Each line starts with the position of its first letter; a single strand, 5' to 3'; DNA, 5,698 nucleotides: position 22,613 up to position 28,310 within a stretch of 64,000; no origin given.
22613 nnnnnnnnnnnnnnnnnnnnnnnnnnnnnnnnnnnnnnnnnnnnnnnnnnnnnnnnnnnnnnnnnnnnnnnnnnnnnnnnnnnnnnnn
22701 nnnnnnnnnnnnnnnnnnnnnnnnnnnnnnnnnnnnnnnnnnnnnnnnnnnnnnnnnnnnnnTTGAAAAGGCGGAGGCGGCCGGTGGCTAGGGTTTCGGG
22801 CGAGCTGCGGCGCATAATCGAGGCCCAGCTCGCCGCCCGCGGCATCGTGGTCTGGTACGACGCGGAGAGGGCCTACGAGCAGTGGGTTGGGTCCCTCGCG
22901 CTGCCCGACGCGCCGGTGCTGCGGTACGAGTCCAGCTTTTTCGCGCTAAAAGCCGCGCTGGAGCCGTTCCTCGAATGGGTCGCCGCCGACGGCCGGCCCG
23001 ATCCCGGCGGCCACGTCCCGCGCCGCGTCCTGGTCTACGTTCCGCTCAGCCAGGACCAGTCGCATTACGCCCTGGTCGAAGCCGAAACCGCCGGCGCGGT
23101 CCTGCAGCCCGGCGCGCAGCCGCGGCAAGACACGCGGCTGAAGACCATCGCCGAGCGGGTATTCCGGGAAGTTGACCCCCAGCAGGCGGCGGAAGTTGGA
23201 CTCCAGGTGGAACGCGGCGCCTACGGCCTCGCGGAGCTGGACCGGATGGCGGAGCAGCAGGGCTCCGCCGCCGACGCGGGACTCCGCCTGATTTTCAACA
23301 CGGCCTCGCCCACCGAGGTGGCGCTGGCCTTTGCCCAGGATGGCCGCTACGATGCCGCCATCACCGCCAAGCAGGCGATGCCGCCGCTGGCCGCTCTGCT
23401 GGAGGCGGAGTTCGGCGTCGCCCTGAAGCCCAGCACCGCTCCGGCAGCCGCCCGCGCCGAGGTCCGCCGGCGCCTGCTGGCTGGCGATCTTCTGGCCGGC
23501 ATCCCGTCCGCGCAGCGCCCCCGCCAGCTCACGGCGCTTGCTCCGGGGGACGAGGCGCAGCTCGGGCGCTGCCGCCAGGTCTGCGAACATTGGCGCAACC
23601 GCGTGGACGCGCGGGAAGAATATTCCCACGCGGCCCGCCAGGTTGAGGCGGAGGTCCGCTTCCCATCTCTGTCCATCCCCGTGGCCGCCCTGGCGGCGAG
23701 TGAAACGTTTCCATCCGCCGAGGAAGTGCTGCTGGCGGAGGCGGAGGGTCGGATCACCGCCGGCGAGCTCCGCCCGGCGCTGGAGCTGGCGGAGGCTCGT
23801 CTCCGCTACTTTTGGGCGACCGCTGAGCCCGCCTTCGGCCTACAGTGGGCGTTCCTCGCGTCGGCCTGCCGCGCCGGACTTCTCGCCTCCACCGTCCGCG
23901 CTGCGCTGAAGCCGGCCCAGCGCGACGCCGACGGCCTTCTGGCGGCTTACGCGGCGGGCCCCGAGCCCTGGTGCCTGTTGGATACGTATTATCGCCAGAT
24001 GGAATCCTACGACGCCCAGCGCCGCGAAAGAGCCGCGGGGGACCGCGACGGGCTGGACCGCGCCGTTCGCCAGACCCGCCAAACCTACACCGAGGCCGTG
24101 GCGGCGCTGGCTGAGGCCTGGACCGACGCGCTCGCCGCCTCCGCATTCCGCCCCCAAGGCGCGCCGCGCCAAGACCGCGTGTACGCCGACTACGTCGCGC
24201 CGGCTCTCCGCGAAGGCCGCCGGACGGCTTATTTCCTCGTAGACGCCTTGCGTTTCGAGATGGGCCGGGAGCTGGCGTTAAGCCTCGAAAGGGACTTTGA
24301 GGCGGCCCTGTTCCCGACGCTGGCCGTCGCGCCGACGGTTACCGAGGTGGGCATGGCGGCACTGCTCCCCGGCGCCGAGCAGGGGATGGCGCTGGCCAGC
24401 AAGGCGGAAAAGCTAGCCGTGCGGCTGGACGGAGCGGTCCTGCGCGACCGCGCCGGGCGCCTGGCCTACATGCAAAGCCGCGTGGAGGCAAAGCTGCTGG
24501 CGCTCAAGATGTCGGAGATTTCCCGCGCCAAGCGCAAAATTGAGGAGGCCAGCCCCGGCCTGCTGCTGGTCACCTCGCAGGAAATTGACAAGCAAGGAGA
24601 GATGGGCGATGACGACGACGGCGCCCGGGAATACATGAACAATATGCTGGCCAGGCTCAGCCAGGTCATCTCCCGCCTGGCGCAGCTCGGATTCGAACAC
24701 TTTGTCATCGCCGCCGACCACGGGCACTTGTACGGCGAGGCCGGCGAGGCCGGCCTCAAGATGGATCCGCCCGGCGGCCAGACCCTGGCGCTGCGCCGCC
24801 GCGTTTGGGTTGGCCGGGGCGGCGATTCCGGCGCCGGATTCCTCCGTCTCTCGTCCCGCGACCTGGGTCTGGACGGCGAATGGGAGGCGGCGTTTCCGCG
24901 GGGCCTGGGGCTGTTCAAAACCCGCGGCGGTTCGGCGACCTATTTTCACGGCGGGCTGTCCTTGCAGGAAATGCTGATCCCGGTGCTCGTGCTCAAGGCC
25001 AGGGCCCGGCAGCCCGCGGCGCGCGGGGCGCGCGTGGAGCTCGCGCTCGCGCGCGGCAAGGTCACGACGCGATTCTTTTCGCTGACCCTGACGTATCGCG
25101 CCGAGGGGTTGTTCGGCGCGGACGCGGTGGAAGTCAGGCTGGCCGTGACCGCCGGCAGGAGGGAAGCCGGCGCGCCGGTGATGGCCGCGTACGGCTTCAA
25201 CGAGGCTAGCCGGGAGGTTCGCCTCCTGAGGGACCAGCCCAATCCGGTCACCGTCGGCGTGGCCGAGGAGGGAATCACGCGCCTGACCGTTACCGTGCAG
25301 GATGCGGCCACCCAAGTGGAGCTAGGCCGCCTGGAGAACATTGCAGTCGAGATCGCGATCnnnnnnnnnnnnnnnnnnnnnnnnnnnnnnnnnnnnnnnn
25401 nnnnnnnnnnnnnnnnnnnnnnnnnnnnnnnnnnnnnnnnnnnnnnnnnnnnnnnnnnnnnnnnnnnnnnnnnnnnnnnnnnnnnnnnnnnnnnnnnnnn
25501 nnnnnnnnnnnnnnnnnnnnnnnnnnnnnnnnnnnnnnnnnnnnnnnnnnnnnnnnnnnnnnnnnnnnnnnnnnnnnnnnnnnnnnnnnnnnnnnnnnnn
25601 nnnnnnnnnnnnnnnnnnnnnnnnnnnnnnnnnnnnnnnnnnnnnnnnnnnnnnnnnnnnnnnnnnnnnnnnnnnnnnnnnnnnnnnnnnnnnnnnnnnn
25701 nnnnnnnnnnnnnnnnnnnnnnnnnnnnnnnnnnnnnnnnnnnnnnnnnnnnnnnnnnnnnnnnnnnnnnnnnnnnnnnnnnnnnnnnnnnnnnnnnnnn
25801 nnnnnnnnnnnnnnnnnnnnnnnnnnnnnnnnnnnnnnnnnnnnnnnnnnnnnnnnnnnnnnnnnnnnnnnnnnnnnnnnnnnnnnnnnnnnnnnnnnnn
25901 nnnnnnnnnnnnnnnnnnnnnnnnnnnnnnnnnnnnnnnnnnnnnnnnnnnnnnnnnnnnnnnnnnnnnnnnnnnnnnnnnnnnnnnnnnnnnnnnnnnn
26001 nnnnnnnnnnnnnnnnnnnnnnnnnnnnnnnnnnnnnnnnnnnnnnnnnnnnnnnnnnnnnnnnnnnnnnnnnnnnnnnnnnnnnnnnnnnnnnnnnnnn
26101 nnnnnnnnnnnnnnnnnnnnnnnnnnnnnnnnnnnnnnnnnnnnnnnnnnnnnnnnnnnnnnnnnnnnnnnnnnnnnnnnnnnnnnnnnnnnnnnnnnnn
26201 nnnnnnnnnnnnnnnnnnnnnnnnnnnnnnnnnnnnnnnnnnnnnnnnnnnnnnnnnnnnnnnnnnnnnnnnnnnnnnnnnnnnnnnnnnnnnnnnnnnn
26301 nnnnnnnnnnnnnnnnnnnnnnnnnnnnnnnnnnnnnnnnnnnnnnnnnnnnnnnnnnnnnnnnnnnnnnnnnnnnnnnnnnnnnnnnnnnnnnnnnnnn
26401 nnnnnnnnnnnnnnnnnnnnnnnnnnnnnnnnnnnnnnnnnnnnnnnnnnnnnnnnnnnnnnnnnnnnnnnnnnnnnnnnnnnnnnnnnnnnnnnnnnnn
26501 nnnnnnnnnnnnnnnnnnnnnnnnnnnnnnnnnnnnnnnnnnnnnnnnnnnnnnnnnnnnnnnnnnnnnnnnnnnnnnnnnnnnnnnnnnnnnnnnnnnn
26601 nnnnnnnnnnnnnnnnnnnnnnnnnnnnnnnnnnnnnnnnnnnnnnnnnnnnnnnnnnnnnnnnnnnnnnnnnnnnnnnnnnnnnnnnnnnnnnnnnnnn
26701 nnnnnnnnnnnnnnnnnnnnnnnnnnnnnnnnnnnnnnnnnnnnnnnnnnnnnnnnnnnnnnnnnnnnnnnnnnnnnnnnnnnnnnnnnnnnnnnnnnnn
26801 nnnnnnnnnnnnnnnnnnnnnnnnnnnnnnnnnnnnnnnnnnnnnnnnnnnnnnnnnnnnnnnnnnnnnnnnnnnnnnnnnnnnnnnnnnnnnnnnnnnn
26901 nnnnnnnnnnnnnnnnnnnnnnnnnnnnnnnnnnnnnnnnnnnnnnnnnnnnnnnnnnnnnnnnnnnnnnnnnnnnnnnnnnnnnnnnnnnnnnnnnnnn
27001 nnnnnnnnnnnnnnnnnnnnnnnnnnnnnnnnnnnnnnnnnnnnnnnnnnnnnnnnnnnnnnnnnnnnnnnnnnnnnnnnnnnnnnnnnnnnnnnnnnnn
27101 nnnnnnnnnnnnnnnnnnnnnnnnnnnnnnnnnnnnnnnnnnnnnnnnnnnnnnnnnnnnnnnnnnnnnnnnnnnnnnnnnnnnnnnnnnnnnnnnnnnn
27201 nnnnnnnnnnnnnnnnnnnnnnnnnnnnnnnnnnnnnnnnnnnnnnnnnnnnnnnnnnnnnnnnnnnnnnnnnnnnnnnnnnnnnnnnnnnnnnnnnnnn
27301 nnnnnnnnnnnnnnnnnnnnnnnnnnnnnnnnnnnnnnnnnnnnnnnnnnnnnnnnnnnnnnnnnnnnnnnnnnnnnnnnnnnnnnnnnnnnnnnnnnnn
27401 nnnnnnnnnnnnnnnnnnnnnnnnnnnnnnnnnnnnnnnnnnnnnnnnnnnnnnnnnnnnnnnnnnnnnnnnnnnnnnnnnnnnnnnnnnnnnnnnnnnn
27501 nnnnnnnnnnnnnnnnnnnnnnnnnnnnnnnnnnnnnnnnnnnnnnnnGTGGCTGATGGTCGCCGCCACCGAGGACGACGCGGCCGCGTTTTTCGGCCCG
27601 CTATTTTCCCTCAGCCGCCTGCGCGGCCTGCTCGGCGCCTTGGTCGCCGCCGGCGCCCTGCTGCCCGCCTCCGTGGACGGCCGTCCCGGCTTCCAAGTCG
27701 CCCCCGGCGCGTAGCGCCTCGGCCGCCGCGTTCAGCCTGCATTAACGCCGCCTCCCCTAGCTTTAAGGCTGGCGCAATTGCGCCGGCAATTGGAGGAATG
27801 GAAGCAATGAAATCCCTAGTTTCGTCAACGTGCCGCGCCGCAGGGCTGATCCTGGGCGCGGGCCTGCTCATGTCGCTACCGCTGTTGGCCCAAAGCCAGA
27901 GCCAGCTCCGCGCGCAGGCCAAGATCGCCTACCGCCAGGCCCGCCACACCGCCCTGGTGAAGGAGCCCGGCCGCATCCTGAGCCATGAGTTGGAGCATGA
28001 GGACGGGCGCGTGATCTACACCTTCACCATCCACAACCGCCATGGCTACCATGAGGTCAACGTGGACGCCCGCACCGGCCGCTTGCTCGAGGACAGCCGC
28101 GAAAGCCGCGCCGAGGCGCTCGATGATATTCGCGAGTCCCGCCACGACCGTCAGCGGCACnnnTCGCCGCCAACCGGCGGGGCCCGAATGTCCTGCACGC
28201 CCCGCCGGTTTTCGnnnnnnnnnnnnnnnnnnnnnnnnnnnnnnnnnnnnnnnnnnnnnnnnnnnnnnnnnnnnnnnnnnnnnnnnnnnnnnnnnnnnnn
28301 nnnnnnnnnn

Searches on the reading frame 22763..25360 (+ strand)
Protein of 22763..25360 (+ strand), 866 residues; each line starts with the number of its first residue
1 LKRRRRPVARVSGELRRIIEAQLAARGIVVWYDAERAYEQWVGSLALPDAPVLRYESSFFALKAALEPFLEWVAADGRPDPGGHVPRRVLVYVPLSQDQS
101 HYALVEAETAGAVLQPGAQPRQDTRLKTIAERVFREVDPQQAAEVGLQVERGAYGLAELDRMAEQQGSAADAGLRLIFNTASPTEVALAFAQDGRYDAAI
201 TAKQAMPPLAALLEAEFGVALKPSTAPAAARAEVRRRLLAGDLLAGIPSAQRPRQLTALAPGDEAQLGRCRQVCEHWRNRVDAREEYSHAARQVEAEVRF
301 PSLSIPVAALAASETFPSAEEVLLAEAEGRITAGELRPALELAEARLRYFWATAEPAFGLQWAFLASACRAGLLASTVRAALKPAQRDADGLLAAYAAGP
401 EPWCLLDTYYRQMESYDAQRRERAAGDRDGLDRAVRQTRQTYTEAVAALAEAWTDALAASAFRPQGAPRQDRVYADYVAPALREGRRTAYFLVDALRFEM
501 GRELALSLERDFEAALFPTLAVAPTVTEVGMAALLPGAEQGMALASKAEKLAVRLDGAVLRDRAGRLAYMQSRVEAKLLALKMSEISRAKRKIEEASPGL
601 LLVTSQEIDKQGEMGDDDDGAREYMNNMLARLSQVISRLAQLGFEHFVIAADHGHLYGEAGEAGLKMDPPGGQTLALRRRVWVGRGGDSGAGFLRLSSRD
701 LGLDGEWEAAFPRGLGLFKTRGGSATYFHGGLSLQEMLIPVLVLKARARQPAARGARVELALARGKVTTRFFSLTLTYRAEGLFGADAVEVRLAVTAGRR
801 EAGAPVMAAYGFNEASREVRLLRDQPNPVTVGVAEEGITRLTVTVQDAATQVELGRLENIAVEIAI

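Call 4: search_protein_families(library=pfam, proteins=[window:22763-25360:+], max_evalue=0.01)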
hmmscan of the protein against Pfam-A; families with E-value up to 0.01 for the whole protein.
window:22763-25360:+ (866 aa): 1 family
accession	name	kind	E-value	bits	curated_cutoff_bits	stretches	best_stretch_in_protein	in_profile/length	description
PF08665.17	PglZ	-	1.2e-17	64.9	25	1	487-659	2-176/179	PglZ domain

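Call 5: search_protein_families(library=padloc, proteins=[window:22763-25360:+], max_evalue=0.01)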
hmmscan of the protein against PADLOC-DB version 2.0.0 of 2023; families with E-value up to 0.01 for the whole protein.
window:22763-25360:+ (866 aa): 12 families
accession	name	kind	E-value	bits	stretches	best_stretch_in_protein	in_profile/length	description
PDLC02559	PglZ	-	7.1e-107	356.6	1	50-856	58-849/860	PglZ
PDLC02561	PglZ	-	6.1e-93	310.4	1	17-857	10-832/840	PglZ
PDLC02564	PglZ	-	8.8e-54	181.2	1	267-777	250-760/855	PglZ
PDLC02547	PglZ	-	2.4e-53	179.6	2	253-774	236-760/855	PglZ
PDLC02548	PglZ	-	3.5e-44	149.4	1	269-748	268-744/961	PglZ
PDLC02551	PglZ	-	2.9e-27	93.2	1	402-776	373-760/856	PglZ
PDLC02563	PglZ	-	7.4e-27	92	1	275-770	252-737/831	PglZ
PDLC02566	PglZ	-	2.5e-16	57.1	1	440-753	395-686/774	PglZ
PDLC02557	PglZ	-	6.9e-16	55.6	1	404-747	373-712/834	PglZ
PDLC02553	PglZ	-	1.1e-13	48.3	1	462-764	456-763/868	PglZ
PDLC02562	PglZ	-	1.2e-08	31.9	1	430-740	417-723/730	PglZ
PDLC02545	PglZ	-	1.4e-06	25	1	556-754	457-645/750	PglZ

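Call 6: search_protein_families(library=ncbifam, proteins=[window:22763-25360:+], max_evalue=0.01)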
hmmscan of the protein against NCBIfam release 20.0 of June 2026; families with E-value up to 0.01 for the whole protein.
window:22763-25360:+ (866 aa): 7 families
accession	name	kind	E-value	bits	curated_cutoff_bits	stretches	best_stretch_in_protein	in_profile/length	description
NF033443.1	BREX_PglZ_6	exception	1.6e-43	149.2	400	1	269-748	265-741/958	BREX-6 system phosphatase PglZ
TIGR02687.1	TIGR02687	equivalog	5.6e-40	137.1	270.35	1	269-772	240-756/844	BREX-1 system phosphatase PglZ type A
NF033450.1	BREX_PglZ_1_B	equivalog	1.5e-19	69.6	400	1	437-744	389-674/675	BREX-1 system phosphatase PglZ type B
NF033444.1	BREX_PglZ_5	exception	4e-12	45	250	1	440-741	410-700/704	BREX-5 system phosphatase PglZ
NF033446.0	BREX_PglZ_2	exception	1.3e-07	30.3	200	2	430-665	420-652/890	BREX-2 system phosphatase PglZ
NF052313.1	T9SS_RR_PorX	equivalog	1.6e-06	27.2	300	0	725-747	491-513/513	T9SS response regulator signal transducer PorX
NF033449.0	BREX_PglZ_3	exception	0.008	14.5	250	0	630-742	528-639/642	BREX-3 system phosphatase PglZ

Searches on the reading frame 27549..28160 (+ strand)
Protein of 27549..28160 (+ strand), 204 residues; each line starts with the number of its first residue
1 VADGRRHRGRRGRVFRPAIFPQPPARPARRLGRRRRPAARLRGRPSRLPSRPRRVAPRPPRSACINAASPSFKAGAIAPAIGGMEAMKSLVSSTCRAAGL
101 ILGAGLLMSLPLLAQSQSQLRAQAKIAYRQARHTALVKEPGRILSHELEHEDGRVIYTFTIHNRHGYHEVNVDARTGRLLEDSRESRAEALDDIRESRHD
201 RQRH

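Call 41: search_protein_families(library=pfam, proteins=[window:27549-28160:+], max_evalue=0.001)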
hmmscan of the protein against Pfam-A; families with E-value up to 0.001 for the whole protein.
window:27549-28160:+ (204 aa): 1 family
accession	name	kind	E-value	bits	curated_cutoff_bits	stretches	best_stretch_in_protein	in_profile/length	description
PF03413.25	PepSY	-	4.1e-07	30.7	24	1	125-181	1-58/60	Peptidase propeptide and YPEB domain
